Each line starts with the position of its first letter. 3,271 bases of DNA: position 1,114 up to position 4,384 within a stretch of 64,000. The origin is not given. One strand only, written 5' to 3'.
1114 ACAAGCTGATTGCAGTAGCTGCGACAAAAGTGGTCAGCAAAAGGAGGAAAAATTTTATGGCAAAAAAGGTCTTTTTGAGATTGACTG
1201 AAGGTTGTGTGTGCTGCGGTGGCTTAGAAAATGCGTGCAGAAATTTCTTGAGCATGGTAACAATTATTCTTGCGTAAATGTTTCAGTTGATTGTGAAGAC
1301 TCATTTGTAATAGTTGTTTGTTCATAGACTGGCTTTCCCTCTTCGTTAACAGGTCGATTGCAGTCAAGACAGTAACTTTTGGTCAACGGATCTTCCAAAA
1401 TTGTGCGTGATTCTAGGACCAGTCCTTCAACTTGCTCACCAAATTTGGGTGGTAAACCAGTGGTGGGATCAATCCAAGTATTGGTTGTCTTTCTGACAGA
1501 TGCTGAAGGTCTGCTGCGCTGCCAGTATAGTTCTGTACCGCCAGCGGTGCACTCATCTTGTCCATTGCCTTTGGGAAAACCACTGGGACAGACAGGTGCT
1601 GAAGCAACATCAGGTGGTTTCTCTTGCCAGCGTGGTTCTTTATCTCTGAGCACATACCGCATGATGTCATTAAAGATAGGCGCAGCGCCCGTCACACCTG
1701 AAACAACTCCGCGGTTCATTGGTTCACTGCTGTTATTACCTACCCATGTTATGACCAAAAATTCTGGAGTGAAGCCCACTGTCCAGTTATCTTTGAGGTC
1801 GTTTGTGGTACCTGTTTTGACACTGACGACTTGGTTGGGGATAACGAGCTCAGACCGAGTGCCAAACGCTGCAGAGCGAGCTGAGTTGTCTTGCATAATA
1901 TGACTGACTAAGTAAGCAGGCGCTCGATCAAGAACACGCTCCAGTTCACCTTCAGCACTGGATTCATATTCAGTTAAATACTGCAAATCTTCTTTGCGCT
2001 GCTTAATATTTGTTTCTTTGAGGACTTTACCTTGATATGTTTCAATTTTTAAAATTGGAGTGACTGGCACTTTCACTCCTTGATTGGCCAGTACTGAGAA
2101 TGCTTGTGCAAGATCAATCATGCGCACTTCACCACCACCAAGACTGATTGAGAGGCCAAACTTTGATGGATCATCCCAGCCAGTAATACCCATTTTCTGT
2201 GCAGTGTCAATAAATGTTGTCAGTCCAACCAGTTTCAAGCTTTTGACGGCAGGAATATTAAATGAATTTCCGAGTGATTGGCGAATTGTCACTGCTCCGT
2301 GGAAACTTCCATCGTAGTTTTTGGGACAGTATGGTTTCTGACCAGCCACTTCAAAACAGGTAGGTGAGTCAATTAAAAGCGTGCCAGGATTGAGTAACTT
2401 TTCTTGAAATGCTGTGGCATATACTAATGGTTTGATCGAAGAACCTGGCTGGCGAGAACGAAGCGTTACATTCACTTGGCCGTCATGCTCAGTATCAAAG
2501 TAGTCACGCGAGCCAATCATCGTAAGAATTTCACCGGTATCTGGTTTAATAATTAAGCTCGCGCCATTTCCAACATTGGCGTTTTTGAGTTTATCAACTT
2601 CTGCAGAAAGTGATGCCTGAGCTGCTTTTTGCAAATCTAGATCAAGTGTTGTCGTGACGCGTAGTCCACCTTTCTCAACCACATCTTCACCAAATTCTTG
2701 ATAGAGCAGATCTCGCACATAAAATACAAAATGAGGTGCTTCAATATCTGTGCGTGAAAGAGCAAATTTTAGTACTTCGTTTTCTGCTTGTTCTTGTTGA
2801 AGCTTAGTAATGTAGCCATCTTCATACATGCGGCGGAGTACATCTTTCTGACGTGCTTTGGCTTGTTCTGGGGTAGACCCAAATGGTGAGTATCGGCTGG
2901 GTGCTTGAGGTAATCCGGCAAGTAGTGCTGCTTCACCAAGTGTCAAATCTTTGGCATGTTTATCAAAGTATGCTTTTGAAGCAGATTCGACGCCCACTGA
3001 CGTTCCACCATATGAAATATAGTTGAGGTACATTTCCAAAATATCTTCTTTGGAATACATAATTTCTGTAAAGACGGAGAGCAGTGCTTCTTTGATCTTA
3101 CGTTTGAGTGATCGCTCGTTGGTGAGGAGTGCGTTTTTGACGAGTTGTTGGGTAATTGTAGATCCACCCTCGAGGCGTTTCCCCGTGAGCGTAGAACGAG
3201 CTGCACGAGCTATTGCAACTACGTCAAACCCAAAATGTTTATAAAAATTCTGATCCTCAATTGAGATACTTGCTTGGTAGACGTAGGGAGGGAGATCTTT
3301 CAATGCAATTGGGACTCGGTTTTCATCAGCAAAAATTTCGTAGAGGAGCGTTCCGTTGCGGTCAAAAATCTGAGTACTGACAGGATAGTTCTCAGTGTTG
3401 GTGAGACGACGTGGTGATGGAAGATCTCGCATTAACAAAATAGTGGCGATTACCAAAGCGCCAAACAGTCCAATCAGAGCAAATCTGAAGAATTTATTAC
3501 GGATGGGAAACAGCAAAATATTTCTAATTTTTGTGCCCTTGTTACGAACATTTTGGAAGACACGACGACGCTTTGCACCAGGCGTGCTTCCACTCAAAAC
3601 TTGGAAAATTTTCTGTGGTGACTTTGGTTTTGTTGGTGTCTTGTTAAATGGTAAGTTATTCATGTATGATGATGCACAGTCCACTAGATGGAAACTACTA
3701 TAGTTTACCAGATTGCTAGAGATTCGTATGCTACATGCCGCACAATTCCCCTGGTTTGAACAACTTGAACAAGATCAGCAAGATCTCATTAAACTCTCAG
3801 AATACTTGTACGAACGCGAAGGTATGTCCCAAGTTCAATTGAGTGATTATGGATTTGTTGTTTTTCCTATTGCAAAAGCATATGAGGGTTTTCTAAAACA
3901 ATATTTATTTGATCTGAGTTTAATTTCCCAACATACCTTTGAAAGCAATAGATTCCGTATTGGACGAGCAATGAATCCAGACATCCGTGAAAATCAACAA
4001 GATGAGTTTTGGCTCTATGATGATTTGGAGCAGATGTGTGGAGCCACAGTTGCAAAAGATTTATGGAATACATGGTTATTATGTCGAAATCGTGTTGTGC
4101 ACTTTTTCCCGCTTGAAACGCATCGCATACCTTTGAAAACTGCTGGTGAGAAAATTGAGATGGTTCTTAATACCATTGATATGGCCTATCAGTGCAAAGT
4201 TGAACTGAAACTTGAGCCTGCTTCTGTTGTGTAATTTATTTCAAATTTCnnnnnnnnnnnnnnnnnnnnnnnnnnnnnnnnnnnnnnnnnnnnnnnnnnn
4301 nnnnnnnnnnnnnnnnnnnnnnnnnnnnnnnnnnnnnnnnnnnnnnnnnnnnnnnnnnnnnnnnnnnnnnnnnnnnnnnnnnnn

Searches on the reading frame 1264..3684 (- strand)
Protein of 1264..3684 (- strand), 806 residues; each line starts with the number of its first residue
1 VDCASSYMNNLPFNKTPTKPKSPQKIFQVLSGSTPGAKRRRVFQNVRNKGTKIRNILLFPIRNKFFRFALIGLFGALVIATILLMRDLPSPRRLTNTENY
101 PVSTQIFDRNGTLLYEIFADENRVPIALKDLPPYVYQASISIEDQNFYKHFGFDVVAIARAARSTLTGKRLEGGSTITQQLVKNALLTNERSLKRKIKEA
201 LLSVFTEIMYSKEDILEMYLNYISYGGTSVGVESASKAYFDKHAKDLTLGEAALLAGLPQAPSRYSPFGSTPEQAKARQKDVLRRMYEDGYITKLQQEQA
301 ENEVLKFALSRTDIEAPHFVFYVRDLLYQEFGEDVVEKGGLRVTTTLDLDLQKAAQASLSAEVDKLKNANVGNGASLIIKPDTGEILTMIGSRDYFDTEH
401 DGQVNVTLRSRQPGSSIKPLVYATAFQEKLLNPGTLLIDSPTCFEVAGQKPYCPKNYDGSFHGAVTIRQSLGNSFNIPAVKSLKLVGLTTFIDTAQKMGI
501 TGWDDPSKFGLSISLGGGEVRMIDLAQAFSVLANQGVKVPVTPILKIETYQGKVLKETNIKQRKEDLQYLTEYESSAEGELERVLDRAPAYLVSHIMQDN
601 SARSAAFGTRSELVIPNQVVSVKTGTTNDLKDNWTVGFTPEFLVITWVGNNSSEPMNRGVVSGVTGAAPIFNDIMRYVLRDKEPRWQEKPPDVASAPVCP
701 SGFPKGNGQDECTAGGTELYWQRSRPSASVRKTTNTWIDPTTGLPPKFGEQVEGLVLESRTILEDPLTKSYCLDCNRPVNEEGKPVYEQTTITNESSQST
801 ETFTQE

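Call 9: search_protein_families(library=pfam, proteins=[window:1264-3684:-], max_evalue=0.001)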
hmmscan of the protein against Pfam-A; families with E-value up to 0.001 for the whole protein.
window:1264-3684:- (806 aa): 2 families
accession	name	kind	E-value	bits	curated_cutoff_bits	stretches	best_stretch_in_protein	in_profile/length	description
PF00912.28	Transgly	-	7.6e-60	201.8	27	1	111-286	2-177/178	Transglycosylase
PF00905.27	Transpeptidase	-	1.2e-18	67.8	22.1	1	375-675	2-298/299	Penicillin binding protein transpeptidase domain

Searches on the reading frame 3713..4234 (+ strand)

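Call 97: search_protein_families(library=pfam, proteins=[window:3713-4234:+], max_evalue=0.0001)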
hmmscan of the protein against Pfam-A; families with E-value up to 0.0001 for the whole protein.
window:3713-4234:+ (173 aa): 1 family
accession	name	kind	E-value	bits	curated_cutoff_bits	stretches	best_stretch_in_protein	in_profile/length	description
PF19034.5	RnlA-toxin_DBD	-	9.2e-05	23.2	27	0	39-72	37-70/125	RNase LS, bacterial toxin DBD domain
